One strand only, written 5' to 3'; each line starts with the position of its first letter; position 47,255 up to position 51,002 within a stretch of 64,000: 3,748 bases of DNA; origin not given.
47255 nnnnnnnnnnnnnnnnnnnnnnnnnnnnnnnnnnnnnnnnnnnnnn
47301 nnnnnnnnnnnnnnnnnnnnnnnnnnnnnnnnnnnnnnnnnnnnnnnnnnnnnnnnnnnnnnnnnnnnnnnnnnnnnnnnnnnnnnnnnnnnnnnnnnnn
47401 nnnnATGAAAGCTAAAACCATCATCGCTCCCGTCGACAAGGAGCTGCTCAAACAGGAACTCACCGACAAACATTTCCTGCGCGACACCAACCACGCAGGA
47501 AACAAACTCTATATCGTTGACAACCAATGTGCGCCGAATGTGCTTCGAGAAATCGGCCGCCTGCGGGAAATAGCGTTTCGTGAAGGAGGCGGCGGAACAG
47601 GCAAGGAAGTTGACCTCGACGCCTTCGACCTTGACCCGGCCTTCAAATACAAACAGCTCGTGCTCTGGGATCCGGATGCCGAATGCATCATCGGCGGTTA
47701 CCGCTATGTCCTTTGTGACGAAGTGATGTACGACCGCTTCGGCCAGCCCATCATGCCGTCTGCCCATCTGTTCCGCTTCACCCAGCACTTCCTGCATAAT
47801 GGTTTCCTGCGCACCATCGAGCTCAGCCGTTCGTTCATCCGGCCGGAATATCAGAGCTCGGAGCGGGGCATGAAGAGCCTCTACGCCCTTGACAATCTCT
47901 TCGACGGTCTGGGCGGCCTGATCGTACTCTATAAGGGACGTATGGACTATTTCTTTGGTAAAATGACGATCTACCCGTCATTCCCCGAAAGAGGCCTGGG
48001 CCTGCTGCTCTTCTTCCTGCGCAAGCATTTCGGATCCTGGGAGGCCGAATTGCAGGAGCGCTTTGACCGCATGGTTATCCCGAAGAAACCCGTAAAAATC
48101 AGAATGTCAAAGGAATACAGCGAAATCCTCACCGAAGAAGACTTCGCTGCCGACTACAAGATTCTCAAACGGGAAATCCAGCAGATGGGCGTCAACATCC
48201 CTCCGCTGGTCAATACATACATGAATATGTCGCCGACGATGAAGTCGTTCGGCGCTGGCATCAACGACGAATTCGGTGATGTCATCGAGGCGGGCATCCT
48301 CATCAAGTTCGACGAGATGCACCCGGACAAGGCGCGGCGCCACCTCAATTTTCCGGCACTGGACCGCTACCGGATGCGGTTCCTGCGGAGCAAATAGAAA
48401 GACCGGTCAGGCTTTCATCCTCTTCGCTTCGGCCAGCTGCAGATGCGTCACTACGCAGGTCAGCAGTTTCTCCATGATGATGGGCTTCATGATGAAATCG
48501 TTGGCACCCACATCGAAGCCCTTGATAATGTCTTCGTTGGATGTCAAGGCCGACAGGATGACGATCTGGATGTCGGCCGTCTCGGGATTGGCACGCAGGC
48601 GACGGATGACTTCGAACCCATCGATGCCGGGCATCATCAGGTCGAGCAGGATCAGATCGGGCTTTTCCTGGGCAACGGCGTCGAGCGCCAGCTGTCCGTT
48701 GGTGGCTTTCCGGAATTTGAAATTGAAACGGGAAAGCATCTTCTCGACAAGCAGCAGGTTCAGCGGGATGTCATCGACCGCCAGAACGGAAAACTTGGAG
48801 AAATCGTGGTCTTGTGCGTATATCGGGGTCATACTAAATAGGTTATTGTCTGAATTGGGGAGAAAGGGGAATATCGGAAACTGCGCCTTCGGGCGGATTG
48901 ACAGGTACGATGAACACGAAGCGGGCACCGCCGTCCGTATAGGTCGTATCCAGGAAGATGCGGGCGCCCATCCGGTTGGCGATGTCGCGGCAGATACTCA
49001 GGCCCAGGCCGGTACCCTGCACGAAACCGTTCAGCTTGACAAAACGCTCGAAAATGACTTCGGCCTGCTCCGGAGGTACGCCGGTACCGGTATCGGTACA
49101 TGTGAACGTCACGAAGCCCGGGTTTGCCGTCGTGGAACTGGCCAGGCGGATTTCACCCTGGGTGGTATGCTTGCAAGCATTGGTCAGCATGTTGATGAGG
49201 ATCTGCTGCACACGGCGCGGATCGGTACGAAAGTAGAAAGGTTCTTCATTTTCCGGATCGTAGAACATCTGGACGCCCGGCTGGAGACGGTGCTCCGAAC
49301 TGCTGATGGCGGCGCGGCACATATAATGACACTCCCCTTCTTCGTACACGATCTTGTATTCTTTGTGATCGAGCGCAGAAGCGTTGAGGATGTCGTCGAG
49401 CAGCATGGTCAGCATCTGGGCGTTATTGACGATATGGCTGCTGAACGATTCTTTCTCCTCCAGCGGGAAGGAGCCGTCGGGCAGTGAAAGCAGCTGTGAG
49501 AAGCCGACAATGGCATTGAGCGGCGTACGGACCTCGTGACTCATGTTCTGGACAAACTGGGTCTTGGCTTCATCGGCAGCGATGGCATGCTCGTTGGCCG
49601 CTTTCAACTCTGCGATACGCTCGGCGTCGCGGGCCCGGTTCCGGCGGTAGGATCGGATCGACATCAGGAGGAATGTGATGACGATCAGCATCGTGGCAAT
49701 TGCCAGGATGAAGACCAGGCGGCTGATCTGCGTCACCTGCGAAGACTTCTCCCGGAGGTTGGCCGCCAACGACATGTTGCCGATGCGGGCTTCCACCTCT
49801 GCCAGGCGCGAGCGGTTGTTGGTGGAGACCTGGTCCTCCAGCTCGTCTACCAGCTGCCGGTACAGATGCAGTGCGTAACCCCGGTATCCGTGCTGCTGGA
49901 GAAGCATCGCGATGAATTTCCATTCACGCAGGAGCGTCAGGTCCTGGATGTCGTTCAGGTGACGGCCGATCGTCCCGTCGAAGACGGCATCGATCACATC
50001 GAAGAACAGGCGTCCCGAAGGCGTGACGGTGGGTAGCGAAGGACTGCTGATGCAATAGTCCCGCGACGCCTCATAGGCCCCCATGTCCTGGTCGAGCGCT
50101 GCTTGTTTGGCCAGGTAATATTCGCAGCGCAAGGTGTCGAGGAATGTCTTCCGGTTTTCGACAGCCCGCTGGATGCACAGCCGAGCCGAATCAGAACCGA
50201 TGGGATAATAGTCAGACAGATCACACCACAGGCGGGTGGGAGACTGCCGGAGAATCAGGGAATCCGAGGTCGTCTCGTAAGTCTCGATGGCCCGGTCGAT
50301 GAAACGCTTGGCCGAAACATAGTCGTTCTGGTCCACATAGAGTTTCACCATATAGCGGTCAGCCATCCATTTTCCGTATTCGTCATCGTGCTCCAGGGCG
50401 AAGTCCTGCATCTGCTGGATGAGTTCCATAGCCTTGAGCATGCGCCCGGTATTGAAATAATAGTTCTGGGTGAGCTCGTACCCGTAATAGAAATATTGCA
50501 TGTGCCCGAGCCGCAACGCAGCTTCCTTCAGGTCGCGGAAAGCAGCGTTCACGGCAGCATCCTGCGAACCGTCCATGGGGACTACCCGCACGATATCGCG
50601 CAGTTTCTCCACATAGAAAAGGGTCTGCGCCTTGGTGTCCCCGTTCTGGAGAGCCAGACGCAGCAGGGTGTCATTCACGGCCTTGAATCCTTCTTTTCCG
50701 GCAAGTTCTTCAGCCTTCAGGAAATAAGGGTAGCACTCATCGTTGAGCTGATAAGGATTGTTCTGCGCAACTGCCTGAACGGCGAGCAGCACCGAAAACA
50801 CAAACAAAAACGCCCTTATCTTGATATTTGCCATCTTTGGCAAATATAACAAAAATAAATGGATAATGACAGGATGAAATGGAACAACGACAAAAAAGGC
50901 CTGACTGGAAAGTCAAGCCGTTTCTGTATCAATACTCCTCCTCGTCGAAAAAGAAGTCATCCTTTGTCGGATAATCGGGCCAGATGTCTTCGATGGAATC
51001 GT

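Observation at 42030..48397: Two GH3-family adenylating enzymes around a LysE exporter, next to the glycine-lipid (GlsA/GlsB-like) pair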

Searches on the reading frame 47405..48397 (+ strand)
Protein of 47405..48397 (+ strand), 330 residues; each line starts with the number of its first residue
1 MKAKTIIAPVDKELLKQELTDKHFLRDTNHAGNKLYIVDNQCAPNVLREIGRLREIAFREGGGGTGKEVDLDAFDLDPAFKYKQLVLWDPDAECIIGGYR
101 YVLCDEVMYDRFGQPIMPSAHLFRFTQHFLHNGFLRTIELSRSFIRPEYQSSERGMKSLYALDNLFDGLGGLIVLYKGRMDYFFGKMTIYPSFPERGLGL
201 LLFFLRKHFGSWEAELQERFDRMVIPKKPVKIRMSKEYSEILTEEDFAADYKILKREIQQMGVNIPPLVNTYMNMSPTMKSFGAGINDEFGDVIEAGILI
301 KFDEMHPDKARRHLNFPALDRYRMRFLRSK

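Call 3: search_protein_families(library=pfam, proteins=[window:47405-48397:+])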
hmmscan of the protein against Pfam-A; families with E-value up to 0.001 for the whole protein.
window:47405-48397:+ (330 aa): 1 family
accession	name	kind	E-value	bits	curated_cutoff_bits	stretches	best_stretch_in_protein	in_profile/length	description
PF13444.12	Acetyltransf_5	-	3.2e-11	44.2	22.4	1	53-153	1-95/102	Acetyltransferase (GNAT) domain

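Call 4: search_protein_families(library=ncbifam, proteins=[window:47405-48397:+])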
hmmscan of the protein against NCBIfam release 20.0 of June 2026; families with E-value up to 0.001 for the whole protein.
window:47405-48397:+ (330 aa): 2 families
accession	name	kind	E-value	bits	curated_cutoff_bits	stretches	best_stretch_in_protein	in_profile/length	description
NF053696.1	GlyAclTfGlsBBct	equivalog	7.3e-113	376.7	300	1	6-315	2-302/303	glycine N(alpha)-acyltransferase GlsB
NF052615.1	orn_lipid_OlsF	equivalog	5.2e-50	170.6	620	1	3-314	276-569/570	bifunctional ornithine lipid synthase OlsF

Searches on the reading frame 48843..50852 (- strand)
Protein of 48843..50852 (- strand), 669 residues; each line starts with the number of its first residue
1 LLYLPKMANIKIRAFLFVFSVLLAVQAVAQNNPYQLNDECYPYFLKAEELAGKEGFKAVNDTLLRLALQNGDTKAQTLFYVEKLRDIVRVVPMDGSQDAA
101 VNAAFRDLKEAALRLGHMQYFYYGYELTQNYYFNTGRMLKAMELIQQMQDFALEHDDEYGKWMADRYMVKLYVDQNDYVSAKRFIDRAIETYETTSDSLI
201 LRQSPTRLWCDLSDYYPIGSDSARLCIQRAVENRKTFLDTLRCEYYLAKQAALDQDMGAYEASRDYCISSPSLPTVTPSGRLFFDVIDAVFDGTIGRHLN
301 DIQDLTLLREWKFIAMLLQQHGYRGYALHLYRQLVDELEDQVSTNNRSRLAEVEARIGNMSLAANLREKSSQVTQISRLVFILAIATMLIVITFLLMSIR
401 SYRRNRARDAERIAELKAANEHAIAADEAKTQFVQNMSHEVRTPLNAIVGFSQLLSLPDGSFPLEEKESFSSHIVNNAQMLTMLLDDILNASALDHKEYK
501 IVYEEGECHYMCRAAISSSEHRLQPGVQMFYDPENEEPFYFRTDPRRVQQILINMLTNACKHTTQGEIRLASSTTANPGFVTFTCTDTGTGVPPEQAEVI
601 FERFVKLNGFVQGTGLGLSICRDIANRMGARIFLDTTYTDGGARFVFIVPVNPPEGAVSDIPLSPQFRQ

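Call 3: search_protein_families(library=pfam, proteins=[window:48843-50852:-])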
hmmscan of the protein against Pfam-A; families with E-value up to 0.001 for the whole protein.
window:48843-50852:- (669 aa): 4 families
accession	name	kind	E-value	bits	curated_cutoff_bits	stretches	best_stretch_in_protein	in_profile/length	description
PF02518.31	HATPase_c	-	1.2e-22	80.9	26.4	1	543-652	1-110/111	Histidine kinase-, DNA gyrase B-, and HSP90-like ATPase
PF00512.31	HisKA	-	4e-13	49.6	26.9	1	429-496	1-65/66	His Kinase A (phospho-acceptor) domain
PF13581.12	HATPase_c_2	-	0.00019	21.9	27.4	0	552-627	40-111/127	Histidine kinase-like ATPase domain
PF17874.7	TPR_MalT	-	0.00059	19.6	45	1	100-194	58-154/336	MalT-like TPR region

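Call 4: search_protein_families(library=ncbifam, proteins=[window:48843-50852:-])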
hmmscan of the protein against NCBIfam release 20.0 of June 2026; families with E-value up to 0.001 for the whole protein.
window:48843-50852:- (669 aa): 70 families (the best 25 are shown)
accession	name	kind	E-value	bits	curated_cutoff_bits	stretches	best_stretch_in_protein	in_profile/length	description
TIGR02956.1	TMAO_torS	equivalog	4.1e-44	150.9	676.5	1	409-652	444-683/967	TMAO reductase system sensor histidine kinase/response regulator TorS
NF011874.0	PRK15347.1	equivalog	1.6e-36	125.7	852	1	401-652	369-615/921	two component system sensor kinase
NF008543.0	PRK11466.1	equivalog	3.8e-36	124.3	982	1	411-658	425-669/914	TMAO reductase system sensor histidine kinase/response regulator TorS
NF046044.1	PnpS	equivalog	3.9e-34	118.3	400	1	427-649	167-389/390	two-component system histidine kinase PnpS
NF038297.2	hybrid_HK_HrmK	equivalog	5.1e-34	117.9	725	1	410-655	215-461/607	hybrid histidine kinase/response regulator HrmK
NF008302.0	PRK11091.1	equivalog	1e-32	113.3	838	1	413-652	266-506/779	aerobic respiration two-component sensor histidine kinase ArcB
NF041947.1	LuxQ_Vibrio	equivalog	1.9e-31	108.8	1200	1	417-652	459-697/843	quorum-sensing autoinducer 2 sensor kinase/phosphatase LuxQ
NF033092.0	HK_WalK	equivalog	4.3e-30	104.9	725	1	427-650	369-593/594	cell wall metabolism sensor histidine kinase WalK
NF047874.1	MASE3_PAS_HK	subfamily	3.8e-29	102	560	1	410-651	378-625/655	MASE3 domain-containing sensor histidine kinase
NF008318.0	PRK11107.1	equivalog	6.1e-29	100.7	890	1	415-655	278-522/920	two-component sensor histidine kinase BarA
NF006800.0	PRK09303.1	equivalog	1.7e-28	99.7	342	1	406-652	127-378/383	histidine kinase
TIGR02966.1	phoR_proteo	equivalog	5.7e-27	94.6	334.2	1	427-646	111-330/333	phosphate regulon sensor histidine kinase PhoR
NF008099.0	PRK10841.1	equivalog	1.9e-26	92.1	920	1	419-651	459-690/949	two-component system sensor histidine kinase RcsC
NF008312.0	PRK11100.1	equivalog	2.7e-25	89.2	356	1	411-640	234-464/477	two-component system sensor histidine kinase CreC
NF041880.1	EPS_EpsF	equivalog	2.5e-24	85.6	900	1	413-647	257-489/492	response regulator EpsF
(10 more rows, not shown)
